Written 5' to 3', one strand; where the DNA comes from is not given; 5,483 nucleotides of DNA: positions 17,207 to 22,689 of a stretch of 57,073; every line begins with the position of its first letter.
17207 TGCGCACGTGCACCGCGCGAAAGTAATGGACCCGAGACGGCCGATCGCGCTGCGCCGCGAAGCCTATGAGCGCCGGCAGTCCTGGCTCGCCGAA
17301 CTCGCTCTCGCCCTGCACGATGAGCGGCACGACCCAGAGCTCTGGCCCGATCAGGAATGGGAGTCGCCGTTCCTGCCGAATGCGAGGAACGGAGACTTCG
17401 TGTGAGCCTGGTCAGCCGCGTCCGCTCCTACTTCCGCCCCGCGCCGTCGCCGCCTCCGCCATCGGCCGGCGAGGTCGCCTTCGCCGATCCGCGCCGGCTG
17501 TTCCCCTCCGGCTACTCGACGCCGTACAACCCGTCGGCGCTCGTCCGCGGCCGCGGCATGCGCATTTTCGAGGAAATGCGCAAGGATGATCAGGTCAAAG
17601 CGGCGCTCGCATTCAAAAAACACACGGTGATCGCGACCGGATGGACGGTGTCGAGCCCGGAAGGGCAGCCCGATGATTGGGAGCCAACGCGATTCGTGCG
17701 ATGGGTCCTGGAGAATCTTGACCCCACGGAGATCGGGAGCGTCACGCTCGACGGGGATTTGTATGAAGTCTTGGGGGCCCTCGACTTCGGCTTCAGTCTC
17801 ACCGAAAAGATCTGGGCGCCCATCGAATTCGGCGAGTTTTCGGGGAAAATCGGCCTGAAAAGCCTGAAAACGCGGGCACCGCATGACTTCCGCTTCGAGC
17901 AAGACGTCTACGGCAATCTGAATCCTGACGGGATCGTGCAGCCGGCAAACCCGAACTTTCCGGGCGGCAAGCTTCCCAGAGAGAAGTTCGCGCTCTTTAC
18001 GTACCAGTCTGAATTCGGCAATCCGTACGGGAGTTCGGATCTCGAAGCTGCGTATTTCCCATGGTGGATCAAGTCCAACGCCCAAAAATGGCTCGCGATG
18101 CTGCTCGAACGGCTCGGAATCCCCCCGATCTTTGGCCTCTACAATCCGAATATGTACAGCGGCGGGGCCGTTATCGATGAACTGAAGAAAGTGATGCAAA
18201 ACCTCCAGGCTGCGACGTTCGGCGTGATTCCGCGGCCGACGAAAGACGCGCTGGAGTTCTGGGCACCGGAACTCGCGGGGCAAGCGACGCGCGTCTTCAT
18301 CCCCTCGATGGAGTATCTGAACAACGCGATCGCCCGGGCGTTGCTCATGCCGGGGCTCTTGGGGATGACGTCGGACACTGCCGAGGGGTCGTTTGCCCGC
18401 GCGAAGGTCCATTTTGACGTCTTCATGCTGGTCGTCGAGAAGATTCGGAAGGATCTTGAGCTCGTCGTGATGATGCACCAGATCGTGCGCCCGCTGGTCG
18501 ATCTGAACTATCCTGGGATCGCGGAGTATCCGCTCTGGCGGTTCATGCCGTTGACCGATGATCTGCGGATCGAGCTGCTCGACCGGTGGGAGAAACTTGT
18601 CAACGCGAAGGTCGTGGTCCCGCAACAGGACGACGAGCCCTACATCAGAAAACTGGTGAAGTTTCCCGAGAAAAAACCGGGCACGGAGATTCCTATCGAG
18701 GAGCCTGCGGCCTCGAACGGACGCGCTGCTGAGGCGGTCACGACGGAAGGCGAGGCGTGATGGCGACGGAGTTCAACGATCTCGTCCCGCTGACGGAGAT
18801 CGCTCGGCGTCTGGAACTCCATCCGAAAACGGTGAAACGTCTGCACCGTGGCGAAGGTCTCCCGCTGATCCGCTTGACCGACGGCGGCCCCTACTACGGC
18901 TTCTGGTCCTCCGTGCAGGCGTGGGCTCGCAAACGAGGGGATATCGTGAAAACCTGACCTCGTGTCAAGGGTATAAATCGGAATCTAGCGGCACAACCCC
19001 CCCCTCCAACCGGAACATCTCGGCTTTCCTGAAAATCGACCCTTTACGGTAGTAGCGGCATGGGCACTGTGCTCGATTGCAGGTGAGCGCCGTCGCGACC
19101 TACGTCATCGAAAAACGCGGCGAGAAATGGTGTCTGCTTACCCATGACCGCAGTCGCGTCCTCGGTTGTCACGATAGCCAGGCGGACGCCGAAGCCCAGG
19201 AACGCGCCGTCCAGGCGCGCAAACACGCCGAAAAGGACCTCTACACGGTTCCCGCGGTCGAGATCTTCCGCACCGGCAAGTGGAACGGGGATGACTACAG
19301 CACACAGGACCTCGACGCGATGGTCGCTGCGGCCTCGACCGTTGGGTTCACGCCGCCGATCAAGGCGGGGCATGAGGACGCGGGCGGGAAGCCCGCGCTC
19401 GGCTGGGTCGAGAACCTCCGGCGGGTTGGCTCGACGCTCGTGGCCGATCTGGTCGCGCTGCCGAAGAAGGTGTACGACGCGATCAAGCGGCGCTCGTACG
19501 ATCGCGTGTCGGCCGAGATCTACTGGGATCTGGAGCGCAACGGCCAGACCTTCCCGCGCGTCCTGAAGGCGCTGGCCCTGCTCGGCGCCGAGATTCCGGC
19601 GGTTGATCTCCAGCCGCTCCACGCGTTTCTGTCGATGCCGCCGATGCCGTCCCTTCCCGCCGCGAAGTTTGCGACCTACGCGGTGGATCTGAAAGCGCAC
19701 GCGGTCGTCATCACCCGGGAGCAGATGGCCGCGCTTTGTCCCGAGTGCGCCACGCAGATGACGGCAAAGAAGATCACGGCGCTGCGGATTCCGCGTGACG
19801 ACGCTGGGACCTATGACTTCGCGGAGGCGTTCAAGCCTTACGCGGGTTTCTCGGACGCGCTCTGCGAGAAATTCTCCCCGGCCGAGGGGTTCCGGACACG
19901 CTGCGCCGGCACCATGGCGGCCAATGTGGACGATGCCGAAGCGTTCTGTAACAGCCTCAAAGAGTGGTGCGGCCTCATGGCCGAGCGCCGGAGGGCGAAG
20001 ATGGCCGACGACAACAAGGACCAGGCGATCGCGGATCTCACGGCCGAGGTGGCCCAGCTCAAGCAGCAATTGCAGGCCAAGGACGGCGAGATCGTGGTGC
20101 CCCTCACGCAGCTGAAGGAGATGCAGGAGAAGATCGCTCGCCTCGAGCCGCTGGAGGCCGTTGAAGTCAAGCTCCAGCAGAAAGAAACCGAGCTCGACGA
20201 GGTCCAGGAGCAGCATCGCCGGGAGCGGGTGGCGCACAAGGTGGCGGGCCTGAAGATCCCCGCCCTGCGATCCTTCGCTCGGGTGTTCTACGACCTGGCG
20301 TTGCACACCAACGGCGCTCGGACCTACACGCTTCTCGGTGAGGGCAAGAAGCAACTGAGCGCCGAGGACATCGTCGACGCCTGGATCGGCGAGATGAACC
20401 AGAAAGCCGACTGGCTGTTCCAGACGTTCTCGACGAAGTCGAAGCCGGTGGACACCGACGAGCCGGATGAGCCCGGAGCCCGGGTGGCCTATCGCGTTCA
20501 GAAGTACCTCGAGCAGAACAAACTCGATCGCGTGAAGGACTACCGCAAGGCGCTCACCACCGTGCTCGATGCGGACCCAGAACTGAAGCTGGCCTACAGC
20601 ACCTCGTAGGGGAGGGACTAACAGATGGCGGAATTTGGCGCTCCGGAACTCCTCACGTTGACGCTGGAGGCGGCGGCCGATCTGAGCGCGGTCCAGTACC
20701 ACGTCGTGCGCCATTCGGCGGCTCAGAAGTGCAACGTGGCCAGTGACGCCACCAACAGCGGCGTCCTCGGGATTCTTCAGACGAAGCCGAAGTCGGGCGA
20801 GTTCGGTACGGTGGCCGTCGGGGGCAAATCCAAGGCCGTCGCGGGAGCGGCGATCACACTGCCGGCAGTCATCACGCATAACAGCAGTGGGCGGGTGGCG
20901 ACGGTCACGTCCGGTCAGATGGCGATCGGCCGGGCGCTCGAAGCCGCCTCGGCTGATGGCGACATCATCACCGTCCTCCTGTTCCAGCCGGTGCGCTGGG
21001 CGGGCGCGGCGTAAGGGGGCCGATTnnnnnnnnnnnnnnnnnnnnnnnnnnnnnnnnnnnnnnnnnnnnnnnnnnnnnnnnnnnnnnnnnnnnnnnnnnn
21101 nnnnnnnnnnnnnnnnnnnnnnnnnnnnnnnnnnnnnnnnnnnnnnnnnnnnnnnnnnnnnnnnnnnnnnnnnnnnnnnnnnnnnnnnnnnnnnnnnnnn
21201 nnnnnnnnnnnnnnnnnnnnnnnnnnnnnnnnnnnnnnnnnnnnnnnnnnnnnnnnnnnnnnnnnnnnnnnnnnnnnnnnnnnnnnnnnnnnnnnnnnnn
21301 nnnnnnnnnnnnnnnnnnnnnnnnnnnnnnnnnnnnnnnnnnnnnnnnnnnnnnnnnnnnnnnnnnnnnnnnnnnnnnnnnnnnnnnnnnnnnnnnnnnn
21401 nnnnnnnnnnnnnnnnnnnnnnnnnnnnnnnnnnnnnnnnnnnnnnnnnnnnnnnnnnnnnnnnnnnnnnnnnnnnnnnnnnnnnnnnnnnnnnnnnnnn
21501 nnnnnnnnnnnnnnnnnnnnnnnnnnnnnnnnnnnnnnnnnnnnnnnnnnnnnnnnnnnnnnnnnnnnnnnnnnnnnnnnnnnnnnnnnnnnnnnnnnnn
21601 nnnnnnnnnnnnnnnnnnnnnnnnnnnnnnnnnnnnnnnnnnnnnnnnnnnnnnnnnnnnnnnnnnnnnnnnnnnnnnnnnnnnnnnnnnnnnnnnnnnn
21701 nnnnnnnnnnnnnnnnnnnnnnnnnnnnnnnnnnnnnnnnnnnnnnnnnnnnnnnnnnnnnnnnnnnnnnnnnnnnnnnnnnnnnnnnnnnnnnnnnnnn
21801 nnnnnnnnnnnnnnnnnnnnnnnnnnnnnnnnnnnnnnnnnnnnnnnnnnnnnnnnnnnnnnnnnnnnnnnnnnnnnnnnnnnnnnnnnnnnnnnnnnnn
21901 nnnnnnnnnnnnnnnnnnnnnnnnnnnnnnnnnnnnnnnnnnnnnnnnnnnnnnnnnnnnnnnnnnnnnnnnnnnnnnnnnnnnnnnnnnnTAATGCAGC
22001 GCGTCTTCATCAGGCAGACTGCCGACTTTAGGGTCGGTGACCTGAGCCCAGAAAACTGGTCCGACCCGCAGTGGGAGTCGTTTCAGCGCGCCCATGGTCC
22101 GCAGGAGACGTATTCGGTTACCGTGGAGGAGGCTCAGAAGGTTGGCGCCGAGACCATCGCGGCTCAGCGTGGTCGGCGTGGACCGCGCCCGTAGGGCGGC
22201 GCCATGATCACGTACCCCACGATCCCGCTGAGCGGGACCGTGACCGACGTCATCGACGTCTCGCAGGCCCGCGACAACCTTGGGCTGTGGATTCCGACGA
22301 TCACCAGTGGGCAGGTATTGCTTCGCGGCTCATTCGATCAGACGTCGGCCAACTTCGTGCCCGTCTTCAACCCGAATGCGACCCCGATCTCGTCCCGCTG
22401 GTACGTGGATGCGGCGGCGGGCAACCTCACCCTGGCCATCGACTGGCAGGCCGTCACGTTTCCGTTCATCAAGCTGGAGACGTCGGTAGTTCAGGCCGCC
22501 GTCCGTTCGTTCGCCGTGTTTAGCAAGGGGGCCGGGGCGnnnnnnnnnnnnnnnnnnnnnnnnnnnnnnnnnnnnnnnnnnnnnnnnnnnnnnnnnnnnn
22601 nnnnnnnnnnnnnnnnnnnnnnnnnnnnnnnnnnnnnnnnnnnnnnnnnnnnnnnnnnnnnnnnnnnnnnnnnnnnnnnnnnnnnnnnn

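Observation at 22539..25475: A 978-aa GT4 / SAM-methyltransferase / GT2 fusion enzyme embedded in the head-morphogenesis operon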

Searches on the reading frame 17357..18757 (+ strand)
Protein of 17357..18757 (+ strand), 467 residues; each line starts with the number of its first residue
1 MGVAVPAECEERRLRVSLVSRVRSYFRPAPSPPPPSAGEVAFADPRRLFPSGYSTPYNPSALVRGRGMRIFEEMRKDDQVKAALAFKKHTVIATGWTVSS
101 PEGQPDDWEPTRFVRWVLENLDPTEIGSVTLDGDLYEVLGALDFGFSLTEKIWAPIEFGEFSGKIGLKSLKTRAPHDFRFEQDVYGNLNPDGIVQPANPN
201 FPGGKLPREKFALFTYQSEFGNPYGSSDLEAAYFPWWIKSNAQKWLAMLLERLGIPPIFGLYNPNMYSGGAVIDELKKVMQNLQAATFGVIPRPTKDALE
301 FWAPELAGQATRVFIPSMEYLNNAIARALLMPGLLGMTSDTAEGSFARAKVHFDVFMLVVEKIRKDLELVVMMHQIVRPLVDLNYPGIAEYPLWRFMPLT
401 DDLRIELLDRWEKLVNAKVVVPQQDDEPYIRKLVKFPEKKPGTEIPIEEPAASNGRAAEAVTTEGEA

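Call 5: search_protein_families(library=phrogs, proteins=[window:17357-18757:+], max_evalue=0.001)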
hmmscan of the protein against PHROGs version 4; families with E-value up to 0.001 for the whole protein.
window:17357-18757:+ (467 aa): 2 families
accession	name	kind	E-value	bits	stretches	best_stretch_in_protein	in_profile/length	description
phrog_113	-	head and packaging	3.3e-62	212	1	32-454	29-428/1272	portal protein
phrog_10231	-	unknown function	2.9e-05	24.6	1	307-445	16-142/256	-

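Call 91: search_protein_families(library=pfam, proteins=[window:17357-18757:+], max_evalue=0.01)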
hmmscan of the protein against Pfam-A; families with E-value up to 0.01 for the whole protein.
window:17357-18757:+ (467 aa): 1 family
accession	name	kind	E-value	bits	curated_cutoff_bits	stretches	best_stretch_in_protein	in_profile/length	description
PF06074.18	Portal_Mu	-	4.6e-50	171.3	23.9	1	68-424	1-328/336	Portal protein of Mu bacteriophage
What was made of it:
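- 17357..18760 (+): Mu-type portal protein (start of the head module). Pfam Portal_Mu 4.6e-50 (call 91).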

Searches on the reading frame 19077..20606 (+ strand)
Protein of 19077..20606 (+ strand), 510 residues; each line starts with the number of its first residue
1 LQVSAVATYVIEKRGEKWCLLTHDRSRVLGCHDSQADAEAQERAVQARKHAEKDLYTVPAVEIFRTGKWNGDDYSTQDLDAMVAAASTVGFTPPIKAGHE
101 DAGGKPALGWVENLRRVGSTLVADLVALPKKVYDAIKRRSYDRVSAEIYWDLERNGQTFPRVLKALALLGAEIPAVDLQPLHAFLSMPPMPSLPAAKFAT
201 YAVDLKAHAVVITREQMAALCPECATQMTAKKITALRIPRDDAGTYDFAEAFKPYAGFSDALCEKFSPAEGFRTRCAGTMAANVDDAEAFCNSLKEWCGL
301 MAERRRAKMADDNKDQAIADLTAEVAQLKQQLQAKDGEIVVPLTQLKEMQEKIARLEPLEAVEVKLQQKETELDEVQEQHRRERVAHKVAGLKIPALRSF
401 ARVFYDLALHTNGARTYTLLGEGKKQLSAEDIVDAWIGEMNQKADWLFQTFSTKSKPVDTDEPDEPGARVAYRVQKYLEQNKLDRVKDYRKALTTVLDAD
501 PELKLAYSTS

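Call 5: search_protein_families(library=phrogs, proteins=[window:19077-20606:+], max_evalue=0.001)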
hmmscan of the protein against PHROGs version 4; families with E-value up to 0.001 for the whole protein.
window:19077-20606:+ (510 aa): 3 families
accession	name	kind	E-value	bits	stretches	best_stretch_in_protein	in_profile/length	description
phrog_3894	-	head and packaging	4e-27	96.6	1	54-178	5-141/458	head maturation protease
phrog_976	-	head and packaging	6.9e-25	89.2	1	49-177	24-155/415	head maturation protease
phrog_3684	-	unknown function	1.5e-09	39.2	1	10-75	146-217/262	-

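Call 91: search_protein_families(library=pfam, proteins=[window:19077-20606:+], max_evalue=0.01)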
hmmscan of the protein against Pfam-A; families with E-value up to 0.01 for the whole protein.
window:19077-20606:+ (510 aa): 0 families

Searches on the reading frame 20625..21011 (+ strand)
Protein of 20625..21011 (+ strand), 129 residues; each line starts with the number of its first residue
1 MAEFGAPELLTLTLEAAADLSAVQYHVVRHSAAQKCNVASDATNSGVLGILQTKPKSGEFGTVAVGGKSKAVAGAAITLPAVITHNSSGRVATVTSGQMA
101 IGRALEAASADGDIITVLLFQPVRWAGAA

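Call 5: search_protein_families(library=phrogs, proteins=[window:20625-21011:+], max_evalue=0.001)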
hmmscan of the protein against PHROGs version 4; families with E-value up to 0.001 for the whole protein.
window:20625-21011:+ (129 aa): 1 family
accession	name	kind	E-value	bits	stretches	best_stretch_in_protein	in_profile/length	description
phrog_673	-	head and packaging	1e-17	65.9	1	9-121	19-130/260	head scaffolding protein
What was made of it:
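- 20625..21014 (+): 129-aa capsid cement/decoration protein; candidate acceptor. PHROG 673 (call 5).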

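Call 44: search_protein_families(library=ncbifam, proteins=[window:20625-21011:+], max_evalue=0.01)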
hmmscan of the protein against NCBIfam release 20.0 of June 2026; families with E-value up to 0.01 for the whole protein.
window:20625-21011:+ (129 aa): 0 families

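Call 91: search_protein_families(library=pfam, proteins=[window:20625-21011:+], max_evalue=0.01)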
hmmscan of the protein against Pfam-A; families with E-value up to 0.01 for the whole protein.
window:20625-21011:+ (129 aa): 1 family
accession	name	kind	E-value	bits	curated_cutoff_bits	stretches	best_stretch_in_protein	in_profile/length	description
PF09956.15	Phage_cement_2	-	2.3e-08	34.8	24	1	10-118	7-102/103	Phage cement protein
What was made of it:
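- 20625..21014 (+): Pfam Phage_cement_2 2.3e-8, above cut-off (call 91).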

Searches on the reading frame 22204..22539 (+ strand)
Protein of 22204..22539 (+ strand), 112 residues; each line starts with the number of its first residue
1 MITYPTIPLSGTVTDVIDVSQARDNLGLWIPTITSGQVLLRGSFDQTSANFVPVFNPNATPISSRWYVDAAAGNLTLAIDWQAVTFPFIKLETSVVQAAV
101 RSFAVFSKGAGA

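Call 5: search_protein_families(library=phrogs, proteins=[window:22204-22539:+], max_evalue=0.001)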
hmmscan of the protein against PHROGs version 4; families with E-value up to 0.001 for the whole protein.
window:22204-22539:+ (112 aa): 0 families

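Call 44: search_protein_families(library=ncbifam, proteins=[window:22204-22539:+], max_evalue=0.01)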
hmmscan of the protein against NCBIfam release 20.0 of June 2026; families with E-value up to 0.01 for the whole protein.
window:22204-22539:+ (112 aa): 0 families

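Call 68: search_solved_structures(query=A4, max_evalue=1)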
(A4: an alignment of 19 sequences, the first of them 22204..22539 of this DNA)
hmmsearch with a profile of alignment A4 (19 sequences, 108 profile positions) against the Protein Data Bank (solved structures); distinct sequences matched with E-value up to 1: 0.
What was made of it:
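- Tried and rejected: The 112-aa family has no PDB sequence match (call 68).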

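Call 75: find_homologous_proteins(query=window:22204-22539:+, max_evalue=0.001)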
Query window:22204-22539:+ (112 aa): 22 proteins with E <= 0.001 among 23 candidates.
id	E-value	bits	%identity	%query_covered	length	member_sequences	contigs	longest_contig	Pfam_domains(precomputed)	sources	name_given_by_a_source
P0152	4.2e-66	238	100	100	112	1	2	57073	-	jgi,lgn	jgi:hypothetical protein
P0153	2.5e-43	165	71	98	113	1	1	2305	-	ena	-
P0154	3.0e-39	152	65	96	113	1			-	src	-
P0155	8.5e-38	147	63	96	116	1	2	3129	-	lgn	-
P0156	2.6e-37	145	65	98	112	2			-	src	-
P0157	6.6e-35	138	62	94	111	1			-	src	-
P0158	1.4e-34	137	63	95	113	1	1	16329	-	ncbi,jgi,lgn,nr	ncbi:MAG TPA: hypothetical protein VGV13_13300 [Methylomirabilota bacterium]|jgi:hypothetical protei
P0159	1.7e-34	136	59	98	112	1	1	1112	-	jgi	jgi:hypothetical protein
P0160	3.8e-34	135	66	96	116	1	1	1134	-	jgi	jgi:hypothetical protein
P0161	8.6e-34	134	61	96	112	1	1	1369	-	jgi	jgi:hypothetical protein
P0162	9.1e-33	131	56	96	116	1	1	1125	-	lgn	-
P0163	5.9e-32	128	60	98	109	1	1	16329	-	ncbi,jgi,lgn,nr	ncbi:MAG TPA: hypothetical protein VGV13_13305 [Methylomirabilota bacterium]|jgi:hypothetical protei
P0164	2.2e-30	123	57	92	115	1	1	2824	-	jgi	jgi:hypothetical protein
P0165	3.7e-20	90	50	94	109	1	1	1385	-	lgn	-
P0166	1.1e-19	89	48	96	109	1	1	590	-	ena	-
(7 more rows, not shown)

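Call 84: predict_structure(alignment_id=A6)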
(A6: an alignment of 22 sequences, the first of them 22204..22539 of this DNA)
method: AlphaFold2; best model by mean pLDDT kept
length: 112 residues; sequences in the alignment: 22
mean_pLDDT: 84.0   pTM: 0.78
mean pLDDT of the five models: 84.0, 76.5, 73.7, 67.8, 65.9
residues with pLDDT >= 90: 49; 70-90: 48; 50-70: 13; < 50: 2
segments of 3 or more residues with pLDDT < 50: none
pLDDT, mean of each block of 10 residues (from residue 1): 92 92 84 88 87 76 74 84 81 91 83 45
secondary structure, 60 per line:
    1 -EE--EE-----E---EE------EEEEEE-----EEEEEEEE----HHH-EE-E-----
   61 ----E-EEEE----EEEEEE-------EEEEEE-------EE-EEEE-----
elements in order: E25-30 E36-43 E67-70 E75-80 E88-93 E104-107

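Call 87: fold_search(model_id=the predicted structure, library=pdb)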
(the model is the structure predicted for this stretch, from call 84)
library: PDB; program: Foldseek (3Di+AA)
matches with E <= 10: 1757; with E <= 0.001: 3
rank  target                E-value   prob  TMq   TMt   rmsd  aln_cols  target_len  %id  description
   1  7fcn_A                5.8e-04  1.00  0.47  0.51   4.8       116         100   14  Crystal strcture of PirA insecticidal protein from Photorhabdus akhurstii (released 2022-07-20)
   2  6i5o_A                8.4e-04  1.00  0.54  0.54   5.4       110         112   13  Crystal structure of SPBc2 prophage-derived protein YomS (released 2019-11-20)
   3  9hz8_0                8.4e-04  1.00  0.54  0.47   6.0       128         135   16  Agrobacterium phage 7-7-1 capsid (released 2025-12-10)
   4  1gui_A                1.1e-03  0.99  0.41  0.31   6.8       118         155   12  CBM4 structure and function (released 2002-09-26)
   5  1fpn_3                1.5e-03  0.99  0.46  0.26   7.1       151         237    9  HUMAN RHINOVIRUS SEROTYPE 2 (HRV2) (released 2000-09-20)
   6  5o5b_3                1.5e-03  1.00  0.51  0.29   6.4       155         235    9  Poliovirus type 3 (strain Saukett) stabilized virus-like particle (released 2017-07-12)
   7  4z92_A                1.5e-03  0.97  0.38  0.26   8.4       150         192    9  crystal structure of parechovirus-1 virion (released 2015-11-18)
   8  7w14_C                1.6e-03  1.00  0.48  0.28   6.5       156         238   10  Coxsackievirus B3 at pH7.4 (VP3-234E) incubation with coxsackievirus and adenovirus receptor for 20min (released 2022-01-19)
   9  5w6h_A                1.6e-03  0.96  0.38  0.10   7.7       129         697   16  Crystal structure of Bacteriophage CBA120 tailspike protein 4 enzymatically active domain (TSP4dN, orf213) (released 2018-10-24)
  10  4itc                  1.7e-03  0.99  0.44  0.32  10.5       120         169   13  Crystal Structure Analysis of the K1 Cleaved Adhesin domain of Lys-gingipain (Kgp) from Porphyromonas gingivalis W83 (released 2013-09-25)
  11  6sk7_C                1.9e-03  0.99  0.43  0.27   7.1       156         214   10  Cryo-EM structure of rhinovirus-A89 (released 2019-09-04)
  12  6xwv_C                2.4e-03  1.00  0.44  0.39   5.1       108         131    8  Crystal structure of drosophila melanogaster CENP-C bound to CAL1 (released 2020-04-01)
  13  9ues_B                2.4e-03  0.99  0.43  0.16   5.3       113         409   11  Crystal structure of an inactive TKSP mutant in complex with the TKS propeptide (released 2026-02-18)
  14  7thx_3                2.4e-03  0.99  0.46  0.27   6.7       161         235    7  Cryo-EM structure of W6 possum enterovirus (released 2022-03-09)
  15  8fwg_l1               2.5e-03  1.00  0.56  0.48   5.4       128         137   10  Structure of neck and portal vertex of Agrobacterium phage Milano, C5 symmetry (released 2023-12-06)
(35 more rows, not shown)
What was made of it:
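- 22204..22542 (+): Conserved 112-aa protein, translationally coupled to the fusion gene; predicted small jelly-roll; candidate auxiliary capsid protein and candidate acceptor. Weak fold matches (E about 1e-3, TM about 0.5) include jelly-roll chains of phage capsid structures (7-7-1, BPP-1, Carin1) and of the Milano neck/portal-vertex structure (calls 84, 87).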

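Call 91: search_protein_families(library=pfam, proteins=[window:22204-22539:+], max_evalue=0.01)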
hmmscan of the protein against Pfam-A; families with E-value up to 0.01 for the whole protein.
window:22204-22539:+ (112 aa): 1 family
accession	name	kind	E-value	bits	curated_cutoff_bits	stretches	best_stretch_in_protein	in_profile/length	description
PF25319.1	HofO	-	0.0014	19.1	27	1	65-104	16-53/71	HofO EspM-like domain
